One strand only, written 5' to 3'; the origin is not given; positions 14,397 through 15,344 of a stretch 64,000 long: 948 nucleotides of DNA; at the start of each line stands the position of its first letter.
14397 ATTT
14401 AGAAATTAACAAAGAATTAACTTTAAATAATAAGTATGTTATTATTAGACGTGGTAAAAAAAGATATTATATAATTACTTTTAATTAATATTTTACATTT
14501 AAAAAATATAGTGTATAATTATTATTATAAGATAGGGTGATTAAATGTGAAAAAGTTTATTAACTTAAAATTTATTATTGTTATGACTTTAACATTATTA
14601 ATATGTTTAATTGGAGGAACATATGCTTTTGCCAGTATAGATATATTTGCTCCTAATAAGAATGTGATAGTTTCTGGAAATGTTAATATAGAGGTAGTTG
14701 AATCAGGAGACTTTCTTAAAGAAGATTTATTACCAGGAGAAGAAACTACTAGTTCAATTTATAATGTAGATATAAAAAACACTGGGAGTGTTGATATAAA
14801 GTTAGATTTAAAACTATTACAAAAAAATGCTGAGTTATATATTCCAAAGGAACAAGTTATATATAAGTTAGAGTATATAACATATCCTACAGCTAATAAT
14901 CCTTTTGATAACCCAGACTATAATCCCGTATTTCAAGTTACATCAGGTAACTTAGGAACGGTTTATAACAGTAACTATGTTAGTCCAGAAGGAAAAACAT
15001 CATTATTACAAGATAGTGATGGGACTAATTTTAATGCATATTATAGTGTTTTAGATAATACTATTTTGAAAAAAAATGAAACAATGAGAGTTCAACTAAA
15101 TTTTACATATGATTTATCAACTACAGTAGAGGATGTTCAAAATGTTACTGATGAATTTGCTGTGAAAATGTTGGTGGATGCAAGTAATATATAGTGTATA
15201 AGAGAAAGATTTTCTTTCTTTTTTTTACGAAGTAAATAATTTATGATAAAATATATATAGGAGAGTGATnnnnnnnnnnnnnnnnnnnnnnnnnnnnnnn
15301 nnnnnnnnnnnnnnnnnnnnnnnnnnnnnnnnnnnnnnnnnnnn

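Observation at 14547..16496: TasA/camelysin-like protein with SipW-cognate-type signal followed by an SBBP beta-propeller membrane protein, without an adjacent SipW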

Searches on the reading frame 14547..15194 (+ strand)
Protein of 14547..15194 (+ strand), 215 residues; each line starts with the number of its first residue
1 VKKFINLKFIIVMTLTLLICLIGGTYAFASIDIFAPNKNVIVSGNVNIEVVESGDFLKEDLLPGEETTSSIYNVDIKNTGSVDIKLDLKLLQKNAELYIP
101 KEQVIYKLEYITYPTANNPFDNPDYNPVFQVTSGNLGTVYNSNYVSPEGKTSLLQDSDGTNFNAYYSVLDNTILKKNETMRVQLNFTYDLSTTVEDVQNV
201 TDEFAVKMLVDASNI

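Call 4: search_protein_families(library=pfam, proteins=[window:14547-15194:+], max_evalue=1)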
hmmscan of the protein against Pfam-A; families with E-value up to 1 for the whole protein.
window:14547-15194:+ (215 aa): 1 family
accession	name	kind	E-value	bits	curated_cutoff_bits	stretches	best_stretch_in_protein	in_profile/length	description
PF16353.11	LacZ_4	-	0.078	13.7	27.3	1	48-106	25-80/87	Beta-galactosidase, domain 4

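Call 5: search_protein_families(library=ncbifam, proteins=[window:14547-15194:+], max_evalue=1)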
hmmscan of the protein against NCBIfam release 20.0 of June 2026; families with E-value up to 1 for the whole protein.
window:14547-15194:+ (215 aa): 1 family
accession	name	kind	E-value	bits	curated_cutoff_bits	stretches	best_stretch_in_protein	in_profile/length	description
TIGR03711.1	acc_sec_asp3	equivalog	0.2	11.7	67.25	1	135-192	23-79/135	accessory Sec system protein Asp3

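Call 8: find_homologous_proteins(query=window:14547-15194:+, max_evalue=0.001)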
Query window:14547-15194:+ (215 aa): 1 proteins with E <= 0.001 among 165 candidates.
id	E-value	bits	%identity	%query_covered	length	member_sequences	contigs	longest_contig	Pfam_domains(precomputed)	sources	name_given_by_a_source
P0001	9.5e-133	458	100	100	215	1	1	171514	-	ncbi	-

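Call 9: find_encoding_contigs(protein=P0001, flank=10000, max_places=3)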
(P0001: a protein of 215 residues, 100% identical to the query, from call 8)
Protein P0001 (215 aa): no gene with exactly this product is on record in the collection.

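Call 16: search_protein_representatives(protein=window:14547-15194:+)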
Query: 215 residues. Proteins with E-value up to 0.001 (for the whole library): 2; up to 1e-10: 1; up to 1e-30: 1. The best 2 are listed.
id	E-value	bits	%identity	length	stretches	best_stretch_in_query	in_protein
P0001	3.0e-133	458.1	100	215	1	1-215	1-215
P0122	8.5e-05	38.9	35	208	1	8-108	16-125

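Call 20: search_protein_families(library=ncbifam, proteins=[P0122], max_evalue=10)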
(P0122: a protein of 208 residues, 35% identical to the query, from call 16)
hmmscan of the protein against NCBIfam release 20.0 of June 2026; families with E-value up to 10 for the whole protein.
P0122 (208 aa): 2 families
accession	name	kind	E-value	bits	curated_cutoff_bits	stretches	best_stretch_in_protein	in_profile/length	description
NF033483.0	PknB_PASTA_kin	equivalog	0.021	13.9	450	1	7-120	324-439/563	Stk1 family PASTA domain-containing Ser/Thr kinase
NF004285.1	PRK05696.1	equivalog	0.033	14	179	1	7-47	7-50/171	flagellar basal body-associated protein FliL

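Call 21: search_protein_families(library=pfam, proteins=[P0122], max_evalue=10)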
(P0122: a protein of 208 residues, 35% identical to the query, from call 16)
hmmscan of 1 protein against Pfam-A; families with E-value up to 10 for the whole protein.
P0122 (208 aa): 1 family
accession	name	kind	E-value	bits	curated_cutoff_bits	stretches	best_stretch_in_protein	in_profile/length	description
PF18134.7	AGS_C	-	0.067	13.6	26.7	1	76-127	41-89/129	Adenylyl/Guanylyl and SMODS C-terminal sensor domain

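Call 22: find_homologous_proteins(query=A1, max_evalue=0.01)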
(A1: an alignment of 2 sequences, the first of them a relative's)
Query A1 (2 sequences) (215 aa, profile of the alignment): 20 proteins with E <= 0.01 among 1774 candidates.
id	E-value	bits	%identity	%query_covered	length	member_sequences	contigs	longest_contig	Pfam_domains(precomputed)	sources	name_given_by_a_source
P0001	9.8e-111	387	100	100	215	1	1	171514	-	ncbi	-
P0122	7.8e-100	351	33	47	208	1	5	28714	-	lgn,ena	-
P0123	4.1e-89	316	29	39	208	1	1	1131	-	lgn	-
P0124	4.6e-54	201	29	40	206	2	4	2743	-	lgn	-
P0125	2.9e-53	199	30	40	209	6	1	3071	-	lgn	-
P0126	7.0e-52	194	35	36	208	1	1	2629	-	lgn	-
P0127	7.4e-51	191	32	40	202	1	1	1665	-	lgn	-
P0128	2.1e-49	186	31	40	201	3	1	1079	-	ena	-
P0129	6.0e-46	175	24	89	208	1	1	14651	-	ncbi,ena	-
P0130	1.2e-41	161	33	40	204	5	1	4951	-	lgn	-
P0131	1.1e-36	144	33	40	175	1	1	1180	-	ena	-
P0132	2.9e-33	133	24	42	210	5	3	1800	-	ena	-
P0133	6.5e-33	132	30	37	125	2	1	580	-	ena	-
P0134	1.1e-19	89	23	89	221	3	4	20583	PF12389.14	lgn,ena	-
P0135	2.6e-18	84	23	89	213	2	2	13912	-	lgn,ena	-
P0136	4.4e-16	77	21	19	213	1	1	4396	PF12389.14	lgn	-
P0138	3.3e-14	71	27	43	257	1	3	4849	-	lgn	-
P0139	4.7e-14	70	32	19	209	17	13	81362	-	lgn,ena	-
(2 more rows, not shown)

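Call 23: predict_structure(protein=window:14547-15194:+)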
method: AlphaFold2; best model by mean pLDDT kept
length: 215 residues; sequences in the alignment: 1
mean_pLDDT: 40.5   pTM: 0.34
mean pLDDT of the five models: 40.5, 37.3, 36.6, 32.3, 32.3
residues with pLDDT >= 90: 0; 70-90: 2; 50-70: 43; < 50: 170
segments of 3 or more residues with pLDDT < 50: 1-3, 15-80, 102-171, 189-215
pLDDT, mean of each block of 10 residues (from residue 1): 57 53 32 34 40 31 29 39 54 54 45 39 36 32 29 29 38 55 50 37 39 36
secondary structure, 60 per line:
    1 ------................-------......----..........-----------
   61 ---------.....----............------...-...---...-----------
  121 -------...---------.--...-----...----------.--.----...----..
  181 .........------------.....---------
elements in order: H7-22 E30-35 E40-49 E70-74 E79-90 E97-99 E107-109 E128-130 E143-145 E151-153 E172-174 E179-189 E202-206

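Call 25: search_solved_structures(query=A2, max_evalue=10, show_alignments=3)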
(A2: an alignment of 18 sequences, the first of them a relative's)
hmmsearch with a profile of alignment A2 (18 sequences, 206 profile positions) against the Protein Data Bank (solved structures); distinct sequences matched with E-value up to 10: 2.
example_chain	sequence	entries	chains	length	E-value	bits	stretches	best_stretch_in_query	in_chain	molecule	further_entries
9hmf_O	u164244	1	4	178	0.55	13.1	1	3-41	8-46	Flagellar protein FliL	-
2jem_A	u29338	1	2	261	1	12.3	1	78-128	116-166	ENDO-BETA-1,4-GLUCANASE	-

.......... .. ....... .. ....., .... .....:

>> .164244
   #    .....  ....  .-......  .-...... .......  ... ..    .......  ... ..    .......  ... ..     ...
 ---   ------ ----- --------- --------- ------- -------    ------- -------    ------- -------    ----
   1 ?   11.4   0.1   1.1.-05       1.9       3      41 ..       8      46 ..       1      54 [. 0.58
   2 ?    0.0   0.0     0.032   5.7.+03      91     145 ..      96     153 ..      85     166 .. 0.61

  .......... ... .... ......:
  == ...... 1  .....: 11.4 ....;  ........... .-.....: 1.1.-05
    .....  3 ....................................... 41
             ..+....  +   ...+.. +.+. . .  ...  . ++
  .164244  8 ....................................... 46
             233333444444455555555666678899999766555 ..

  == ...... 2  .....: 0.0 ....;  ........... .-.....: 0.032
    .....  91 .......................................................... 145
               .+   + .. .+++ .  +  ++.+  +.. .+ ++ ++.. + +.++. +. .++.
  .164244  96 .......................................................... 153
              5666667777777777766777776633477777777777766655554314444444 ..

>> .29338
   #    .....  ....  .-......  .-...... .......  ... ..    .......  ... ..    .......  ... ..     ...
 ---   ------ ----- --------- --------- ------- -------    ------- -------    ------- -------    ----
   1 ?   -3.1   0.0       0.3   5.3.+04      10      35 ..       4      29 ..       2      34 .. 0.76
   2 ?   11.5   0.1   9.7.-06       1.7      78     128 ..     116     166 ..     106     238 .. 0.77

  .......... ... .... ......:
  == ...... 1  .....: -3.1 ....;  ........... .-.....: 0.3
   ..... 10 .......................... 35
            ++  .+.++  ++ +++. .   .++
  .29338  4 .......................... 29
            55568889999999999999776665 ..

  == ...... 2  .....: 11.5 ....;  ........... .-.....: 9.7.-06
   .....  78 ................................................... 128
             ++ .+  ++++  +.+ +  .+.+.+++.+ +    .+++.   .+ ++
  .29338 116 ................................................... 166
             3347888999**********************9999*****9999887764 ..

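Call 26: search_protein_families(library=pfam, alignment_id=A2, max_evalue=1)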
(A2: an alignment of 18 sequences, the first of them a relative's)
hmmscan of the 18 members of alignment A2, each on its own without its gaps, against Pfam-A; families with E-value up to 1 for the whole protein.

A. member 1, P0001 (215 aa): 1 family
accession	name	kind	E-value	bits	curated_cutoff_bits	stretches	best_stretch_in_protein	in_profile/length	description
PF16353.11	LacZ_4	-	0.078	13.7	27.3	1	48-106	25-80/87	Beta-galactosidase, domain 4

B. families by the number of members that match (of 18 scanned): 20 families
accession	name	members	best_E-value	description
PF12389.13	Peptidase_M73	10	3.1e-06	Camelysin metallo-endopeptidase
PF02706.20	Wzz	3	0.041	Chain length determinant protein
PF18628.8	P2_N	2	0.00082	Viral coat protein P2 N-terminal domain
PF18134.7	AGS_C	2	0.048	Adenylyl/Guanylyl and SMODS C-terminal sensor domain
PF16951.10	MaAIMP_sms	2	0.081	Putative methionine and alanine importer, small subunit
PF16481.10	DUF5058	2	0.14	Domain of unknown function (DUF5058)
PF10794.15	DUF2606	1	0.0066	Protein of unknown function (DUF2606)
PF06899.16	WzyE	1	0.0073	WzyE protein, O-antigen assembly polymerase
PF19601.4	DUF6106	1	0.017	Family of unknown function (DUF6106)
PF03888.20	MucB_RseB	1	0.029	MucB/RseB N-terminal domain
PF15634.11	Tox-ART-HYE1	1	0.049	HYE1 signature containing ADP-ribosyltransferase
PF11614.14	FixG_C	1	0.062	IG-like fold at C-terminal of FixG, putative oxidoreductase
PF00002.29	7tm_2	1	0.065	7 transmembrane receptor (Secretin family)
PF16353.11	LacZ_4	1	0.078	Beta-galactosidase, domain 4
PF12092.13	DUF3568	1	0.089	Protein of unknown function (DUF3568)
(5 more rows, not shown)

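Call 28: find_encoding_contigs(protein=P0122, flank=8000, max_places=3)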
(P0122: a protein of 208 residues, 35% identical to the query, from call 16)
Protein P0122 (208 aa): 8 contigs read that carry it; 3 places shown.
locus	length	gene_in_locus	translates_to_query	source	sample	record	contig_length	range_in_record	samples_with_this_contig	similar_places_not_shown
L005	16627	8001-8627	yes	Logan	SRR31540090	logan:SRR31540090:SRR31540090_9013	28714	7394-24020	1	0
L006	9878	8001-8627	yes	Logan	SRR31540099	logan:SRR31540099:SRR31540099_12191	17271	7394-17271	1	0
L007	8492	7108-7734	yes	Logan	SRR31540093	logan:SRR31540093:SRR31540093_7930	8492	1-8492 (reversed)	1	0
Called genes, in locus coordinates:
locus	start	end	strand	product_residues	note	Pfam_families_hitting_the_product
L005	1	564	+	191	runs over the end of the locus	-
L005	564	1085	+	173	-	PF06210:DUF1003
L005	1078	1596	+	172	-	-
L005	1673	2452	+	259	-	PF03009:GDPD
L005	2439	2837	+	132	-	-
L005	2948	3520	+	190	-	-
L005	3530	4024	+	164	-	-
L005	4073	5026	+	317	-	-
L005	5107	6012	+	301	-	PF03969:AFG1_ATPase (weak)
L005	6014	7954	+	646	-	PF00773:RNB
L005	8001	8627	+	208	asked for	-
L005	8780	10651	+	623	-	PF07973:tRNA_SAD, PF00587:tRNA-synt_2b, PF03129:HGTP_anticodon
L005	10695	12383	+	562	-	PF07719:TPR_2 (faint), PF12895:ANAPC3 (faint), PF13174:TPR_6 (faint), PF13428:TPR_14 (faint), PF13432:TPR_16 (faint), PF13431:TPR_17 (faint), PF14559:TPR_19 (faint), PF13424:TPR_12 (faint), +1 more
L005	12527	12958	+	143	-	PF02381:MraZ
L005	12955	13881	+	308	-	PF01795:Methyltransf_5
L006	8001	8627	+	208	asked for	-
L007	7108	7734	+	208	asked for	-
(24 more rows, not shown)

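Call 37: find_related_loci(query=A3, collection=genome_contigs, flank=10000)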
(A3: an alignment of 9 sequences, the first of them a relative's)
Query A3 (208 aa) in genome_contigs; peptide patterns used: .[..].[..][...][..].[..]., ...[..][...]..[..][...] (x = any residue, [..] = any of these).
62 stretches matched a pattern; 5 encode a relative of the query (tblastn E <= 1e-3); 5 distinct loci.
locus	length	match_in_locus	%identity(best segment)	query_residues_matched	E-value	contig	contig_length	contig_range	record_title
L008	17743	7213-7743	69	30-205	5e-74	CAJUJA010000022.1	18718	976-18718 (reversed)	MAG TPA_asm: uncultured Bacilli bacterium isolate MGBC131677 genome assembly, contig: MGBC131677.22, whole genome shotgu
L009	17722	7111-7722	55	7-208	9e-64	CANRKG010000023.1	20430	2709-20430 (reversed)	MAG: uncultured Bacilli bacterium isolate Lapin-020__bin59 genome assembly, contig: Lapin-020__NODE_3404_length_20430_co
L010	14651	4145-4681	59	31-208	5e-63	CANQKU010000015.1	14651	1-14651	MAG: uncultured Bacilli bacterium isolate Lapin-017__bin42 genome assembly, contig: Lapin-017__NODE_2609_length_14651_co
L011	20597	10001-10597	65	9-205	6e-77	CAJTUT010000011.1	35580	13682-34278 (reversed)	MAG TPA_asm: uncultured Bacilli bacterium isolate MGBC114289 genome assembly, contig: MGBC114289.11, whole genome shotgu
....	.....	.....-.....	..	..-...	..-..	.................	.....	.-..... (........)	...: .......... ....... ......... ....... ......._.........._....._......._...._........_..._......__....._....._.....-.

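Call 40: predict_structure(alignment_id=A2)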
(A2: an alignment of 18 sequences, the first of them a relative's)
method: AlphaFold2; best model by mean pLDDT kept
length: 215 residues; sequences in the alignment: 18
mean_pLDDT: 71.8   pTM: 0.66
mean pLDDT of the five models: 71.8, 71.4, 69.5, 67.6, 63.3
residues with pLDDT >= 90: 18; 70-90: 110; 50-70: 67; < 50: 20
segments of 3 or more residues with pLDDT < 50: 26-29, 143-152
pLDDT, mean of each block of 10 residues (from residue 1): 65 79 52 67 80 63 57 87 86 63 79 87 82 68 47 58 72 91 82 69 70 79
secondary structure, 60 per line:
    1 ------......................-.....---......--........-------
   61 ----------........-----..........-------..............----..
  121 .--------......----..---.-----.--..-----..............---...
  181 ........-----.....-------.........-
elements in order: H7-28 E30-34 E38-43 E46-53 E71-78 E84-93 E104-114 E130-135 E161-174 E178-188 H194-198 E206-214
